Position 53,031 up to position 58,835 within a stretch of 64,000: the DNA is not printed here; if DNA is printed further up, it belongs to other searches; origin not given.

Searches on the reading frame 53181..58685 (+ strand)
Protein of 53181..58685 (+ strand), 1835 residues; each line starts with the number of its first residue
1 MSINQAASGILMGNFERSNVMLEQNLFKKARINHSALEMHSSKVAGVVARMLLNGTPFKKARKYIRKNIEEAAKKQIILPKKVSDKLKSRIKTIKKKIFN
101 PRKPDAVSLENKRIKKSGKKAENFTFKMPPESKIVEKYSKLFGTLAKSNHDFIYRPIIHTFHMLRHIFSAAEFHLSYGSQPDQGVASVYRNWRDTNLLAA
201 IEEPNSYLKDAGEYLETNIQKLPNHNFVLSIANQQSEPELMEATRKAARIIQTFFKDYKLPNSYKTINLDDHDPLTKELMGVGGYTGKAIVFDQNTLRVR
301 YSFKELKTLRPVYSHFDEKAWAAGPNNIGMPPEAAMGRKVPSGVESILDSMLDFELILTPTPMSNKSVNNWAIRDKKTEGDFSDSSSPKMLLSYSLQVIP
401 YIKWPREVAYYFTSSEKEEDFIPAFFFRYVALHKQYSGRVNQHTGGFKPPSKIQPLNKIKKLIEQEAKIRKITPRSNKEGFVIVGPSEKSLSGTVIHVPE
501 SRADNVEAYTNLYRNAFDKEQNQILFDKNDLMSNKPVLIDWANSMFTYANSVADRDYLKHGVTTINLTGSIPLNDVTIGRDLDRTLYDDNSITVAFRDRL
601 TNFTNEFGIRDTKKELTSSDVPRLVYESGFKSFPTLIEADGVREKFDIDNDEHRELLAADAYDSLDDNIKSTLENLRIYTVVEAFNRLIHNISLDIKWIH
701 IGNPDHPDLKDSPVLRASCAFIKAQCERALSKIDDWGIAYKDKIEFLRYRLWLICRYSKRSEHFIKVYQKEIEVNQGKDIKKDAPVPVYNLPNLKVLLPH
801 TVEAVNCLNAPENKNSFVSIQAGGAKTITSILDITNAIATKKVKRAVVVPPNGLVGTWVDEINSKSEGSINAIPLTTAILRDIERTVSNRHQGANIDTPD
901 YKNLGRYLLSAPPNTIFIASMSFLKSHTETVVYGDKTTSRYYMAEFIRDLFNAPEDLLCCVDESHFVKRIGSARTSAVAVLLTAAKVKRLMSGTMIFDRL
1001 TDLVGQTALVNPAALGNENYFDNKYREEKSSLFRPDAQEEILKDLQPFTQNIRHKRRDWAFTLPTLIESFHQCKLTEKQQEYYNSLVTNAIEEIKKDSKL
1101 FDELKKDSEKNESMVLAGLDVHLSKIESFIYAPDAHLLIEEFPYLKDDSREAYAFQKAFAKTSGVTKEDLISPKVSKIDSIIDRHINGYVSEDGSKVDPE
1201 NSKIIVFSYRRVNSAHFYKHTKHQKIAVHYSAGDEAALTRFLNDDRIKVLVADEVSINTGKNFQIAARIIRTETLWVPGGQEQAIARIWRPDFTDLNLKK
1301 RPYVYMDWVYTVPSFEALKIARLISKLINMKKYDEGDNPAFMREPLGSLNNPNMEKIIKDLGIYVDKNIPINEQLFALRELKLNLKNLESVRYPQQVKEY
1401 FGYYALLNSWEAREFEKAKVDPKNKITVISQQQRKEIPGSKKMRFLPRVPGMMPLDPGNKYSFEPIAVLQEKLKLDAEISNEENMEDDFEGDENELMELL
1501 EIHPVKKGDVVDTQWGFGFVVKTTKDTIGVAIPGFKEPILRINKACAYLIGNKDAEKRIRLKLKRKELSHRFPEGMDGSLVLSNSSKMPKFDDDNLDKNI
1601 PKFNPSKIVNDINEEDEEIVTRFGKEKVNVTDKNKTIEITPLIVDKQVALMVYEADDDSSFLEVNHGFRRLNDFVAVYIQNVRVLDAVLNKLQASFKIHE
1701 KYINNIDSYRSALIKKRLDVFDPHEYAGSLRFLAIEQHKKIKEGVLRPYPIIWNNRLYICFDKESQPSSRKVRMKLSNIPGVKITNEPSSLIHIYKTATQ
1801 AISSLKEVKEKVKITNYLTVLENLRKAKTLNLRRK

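Call 5: search_protein_families(library=pfam, proteins=[window:53181-58685:+], max_evalue=0.01)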
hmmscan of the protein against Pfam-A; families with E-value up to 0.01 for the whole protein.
window:53181-58685:+ (1835 aa): 2 families
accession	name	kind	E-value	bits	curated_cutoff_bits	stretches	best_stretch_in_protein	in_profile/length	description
PF00176.29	SNF2-rel_dom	-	1.6e-12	47.6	24.9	1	822-1099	26-266/290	SNF2-related domain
PF17528.7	HdcB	-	0.0033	17.7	30.4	0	916-1043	24-147/174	Histidine decarboxylase maturation protein HdcB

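Call 6: search_protein_families(library=phrogs, proteins=[window:53181-58685:+], max_evalue=0.01)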
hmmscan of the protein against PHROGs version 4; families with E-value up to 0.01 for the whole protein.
window:53181-58685:+ (1835 aa): 2 families
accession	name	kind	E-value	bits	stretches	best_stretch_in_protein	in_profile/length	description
phrog_21391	-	DNA, RNA and nucleotide metabolism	2.5e-75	254.7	3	793-1079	889-1173/2021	DNA helicase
phrog_62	-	DNA, RNA and nucleotide metabolism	1.4e-30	106.6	1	790-1293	690-1099/1881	DNA helicase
